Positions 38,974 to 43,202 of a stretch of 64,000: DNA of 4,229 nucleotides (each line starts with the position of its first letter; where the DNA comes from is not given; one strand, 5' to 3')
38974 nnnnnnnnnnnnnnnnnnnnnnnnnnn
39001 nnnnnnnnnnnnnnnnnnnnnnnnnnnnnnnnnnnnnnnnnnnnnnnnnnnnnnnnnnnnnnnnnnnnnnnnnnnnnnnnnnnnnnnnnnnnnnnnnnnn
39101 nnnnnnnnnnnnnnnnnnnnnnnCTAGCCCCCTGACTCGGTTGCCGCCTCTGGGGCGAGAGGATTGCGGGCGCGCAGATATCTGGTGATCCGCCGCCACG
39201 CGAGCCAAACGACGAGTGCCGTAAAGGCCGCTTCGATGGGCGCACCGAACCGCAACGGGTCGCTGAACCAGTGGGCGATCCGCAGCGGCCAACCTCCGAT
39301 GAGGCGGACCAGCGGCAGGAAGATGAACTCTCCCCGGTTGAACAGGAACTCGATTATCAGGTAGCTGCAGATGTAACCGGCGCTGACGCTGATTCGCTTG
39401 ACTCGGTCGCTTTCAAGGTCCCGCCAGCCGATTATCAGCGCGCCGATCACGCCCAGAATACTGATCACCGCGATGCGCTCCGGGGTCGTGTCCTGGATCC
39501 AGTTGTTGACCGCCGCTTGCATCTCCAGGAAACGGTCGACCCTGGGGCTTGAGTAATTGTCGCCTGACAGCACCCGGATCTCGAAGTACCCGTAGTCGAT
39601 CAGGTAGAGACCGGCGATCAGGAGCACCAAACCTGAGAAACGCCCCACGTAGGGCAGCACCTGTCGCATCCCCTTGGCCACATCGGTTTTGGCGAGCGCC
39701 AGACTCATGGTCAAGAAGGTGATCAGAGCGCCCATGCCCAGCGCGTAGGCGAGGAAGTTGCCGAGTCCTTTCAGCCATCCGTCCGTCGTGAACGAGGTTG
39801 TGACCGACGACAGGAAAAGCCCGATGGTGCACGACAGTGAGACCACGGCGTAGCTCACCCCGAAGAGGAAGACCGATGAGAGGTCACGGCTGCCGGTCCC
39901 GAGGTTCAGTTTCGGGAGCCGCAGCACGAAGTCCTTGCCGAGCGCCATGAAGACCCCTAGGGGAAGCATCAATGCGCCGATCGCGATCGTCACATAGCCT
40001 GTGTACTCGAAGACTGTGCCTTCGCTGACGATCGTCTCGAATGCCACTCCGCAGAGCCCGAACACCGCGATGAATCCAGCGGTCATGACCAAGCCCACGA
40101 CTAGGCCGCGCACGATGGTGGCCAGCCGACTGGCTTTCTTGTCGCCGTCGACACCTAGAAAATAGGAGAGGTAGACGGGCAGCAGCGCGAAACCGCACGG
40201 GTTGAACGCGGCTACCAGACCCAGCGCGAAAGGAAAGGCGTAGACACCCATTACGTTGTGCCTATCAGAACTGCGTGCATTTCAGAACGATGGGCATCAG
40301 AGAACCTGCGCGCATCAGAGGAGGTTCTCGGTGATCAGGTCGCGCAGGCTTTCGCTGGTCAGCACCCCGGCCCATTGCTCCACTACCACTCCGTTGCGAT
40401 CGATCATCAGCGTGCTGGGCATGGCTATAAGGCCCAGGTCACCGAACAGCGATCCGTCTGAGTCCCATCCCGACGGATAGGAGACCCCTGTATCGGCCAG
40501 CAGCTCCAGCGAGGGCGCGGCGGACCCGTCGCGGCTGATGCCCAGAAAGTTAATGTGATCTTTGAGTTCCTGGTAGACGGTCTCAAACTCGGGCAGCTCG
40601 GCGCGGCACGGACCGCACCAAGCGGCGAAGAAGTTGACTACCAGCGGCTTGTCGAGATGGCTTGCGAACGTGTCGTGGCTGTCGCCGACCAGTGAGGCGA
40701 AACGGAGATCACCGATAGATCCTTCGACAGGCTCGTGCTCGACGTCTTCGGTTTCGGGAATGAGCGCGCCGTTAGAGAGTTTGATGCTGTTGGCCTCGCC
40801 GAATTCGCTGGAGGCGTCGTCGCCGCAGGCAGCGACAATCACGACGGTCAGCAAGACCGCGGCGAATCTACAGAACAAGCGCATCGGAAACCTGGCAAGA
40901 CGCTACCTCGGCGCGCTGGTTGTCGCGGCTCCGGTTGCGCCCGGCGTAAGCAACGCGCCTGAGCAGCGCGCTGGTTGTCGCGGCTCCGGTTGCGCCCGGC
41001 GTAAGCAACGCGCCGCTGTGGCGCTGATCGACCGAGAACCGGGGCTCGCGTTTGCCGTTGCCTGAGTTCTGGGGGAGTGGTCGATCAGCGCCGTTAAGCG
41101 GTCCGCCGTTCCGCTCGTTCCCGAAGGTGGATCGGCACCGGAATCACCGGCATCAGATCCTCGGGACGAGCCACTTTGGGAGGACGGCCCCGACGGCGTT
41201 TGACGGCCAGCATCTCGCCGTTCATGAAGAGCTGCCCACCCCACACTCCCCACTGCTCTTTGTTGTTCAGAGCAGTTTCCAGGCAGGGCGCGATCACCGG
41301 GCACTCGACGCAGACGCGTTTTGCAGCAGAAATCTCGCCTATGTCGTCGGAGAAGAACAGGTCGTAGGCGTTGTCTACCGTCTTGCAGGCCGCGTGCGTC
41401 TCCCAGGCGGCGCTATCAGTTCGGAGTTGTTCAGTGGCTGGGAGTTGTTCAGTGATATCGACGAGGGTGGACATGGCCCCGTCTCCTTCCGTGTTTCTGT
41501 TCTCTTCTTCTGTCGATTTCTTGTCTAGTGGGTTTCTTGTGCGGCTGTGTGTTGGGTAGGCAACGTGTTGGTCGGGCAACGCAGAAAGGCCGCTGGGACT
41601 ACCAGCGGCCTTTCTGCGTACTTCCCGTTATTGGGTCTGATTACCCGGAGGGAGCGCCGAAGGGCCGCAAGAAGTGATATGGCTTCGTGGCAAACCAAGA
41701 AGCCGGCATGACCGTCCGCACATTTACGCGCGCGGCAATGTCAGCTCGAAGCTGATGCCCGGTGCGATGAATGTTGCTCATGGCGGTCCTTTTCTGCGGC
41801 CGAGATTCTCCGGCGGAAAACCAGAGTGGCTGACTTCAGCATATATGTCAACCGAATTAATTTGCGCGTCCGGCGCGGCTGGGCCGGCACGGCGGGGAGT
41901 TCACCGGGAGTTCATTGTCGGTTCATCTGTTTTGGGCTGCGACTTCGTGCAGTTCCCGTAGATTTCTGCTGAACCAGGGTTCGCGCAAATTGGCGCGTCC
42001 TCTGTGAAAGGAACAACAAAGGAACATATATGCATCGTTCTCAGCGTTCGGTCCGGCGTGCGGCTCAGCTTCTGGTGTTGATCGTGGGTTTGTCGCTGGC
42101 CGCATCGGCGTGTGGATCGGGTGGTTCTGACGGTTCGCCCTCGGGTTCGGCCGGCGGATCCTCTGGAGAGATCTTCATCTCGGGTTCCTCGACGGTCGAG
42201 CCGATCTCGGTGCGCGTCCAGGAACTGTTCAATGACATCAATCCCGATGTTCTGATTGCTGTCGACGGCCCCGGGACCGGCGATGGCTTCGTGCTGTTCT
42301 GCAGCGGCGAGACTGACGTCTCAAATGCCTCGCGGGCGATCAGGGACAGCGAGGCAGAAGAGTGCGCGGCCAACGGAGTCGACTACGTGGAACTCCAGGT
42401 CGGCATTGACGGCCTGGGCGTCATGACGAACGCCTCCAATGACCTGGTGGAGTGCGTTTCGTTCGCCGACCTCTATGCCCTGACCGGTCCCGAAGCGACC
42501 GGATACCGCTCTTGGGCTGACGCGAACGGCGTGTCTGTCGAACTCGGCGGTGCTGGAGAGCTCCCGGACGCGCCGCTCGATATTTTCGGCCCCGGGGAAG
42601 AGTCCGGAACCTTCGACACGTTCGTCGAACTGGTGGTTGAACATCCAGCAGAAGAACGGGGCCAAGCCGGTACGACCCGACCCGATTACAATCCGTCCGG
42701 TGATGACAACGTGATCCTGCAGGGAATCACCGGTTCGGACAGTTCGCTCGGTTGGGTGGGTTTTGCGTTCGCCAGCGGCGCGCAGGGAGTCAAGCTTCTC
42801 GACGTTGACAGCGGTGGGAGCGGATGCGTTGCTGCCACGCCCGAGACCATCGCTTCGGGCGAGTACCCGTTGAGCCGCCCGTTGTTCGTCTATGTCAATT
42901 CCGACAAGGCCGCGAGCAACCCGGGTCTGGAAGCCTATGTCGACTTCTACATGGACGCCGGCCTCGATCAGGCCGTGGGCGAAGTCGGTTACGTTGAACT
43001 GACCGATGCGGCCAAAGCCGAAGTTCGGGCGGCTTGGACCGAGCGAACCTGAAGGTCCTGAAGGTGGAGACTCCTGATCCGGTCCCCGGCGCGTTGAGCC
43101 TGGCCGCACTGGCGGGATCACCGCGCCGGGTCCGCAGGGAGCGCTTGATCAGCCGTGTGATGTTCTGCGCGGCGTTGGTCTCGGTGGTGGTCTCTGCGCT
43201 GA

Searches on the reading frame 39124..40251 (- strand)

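Call 78: search_protein_families(library=pfam, proteins=[window:39124-40251:-], max_evalue=0.00001)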
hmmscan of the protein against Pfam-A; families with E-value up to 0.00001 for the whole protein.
window:39124-40251:- (375 aa): 1 family
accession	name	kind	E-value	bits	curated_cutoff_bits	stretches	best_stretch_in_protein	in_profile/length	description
PF02683.22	DsbD_TM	-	3e-07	30.4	27.1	1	6-188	7-189/219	Cytochrome C biogenesis protein transmembrane domain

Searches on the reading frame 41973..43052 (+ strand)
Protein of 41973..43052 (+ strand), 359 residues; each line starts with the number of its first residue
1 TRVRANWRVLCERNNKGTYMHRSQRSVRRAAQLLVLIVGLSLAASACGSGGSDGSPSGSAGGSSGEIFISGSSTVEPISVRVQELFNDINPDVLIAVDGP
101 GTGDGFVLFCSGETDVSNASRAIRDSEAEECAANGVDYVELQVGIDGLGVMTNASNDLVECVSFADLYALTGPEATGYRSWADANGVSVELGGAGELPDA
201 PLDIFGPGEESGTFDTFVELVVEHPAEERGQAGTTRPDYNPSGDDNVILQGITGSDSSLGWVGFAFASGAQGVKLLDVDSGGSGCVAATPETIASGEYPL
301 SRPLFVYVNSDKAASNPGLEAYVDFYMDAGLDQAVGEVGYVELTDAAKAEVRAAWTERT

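Call 78: search_protein_families(library=pfam, proteins=[window:41973-43052:+], max_evalue=0.00001)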
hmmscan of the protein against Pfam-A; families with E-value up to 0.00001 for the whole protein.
window:41973-43052:+ (359 aa): 1 family
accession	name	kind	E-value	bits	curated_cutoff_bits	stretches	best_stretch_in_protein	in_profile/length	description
PF12849.12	PBP_like_2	-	1.1e-28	101.2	27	1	62-327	7-264/267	PBP superfamily domain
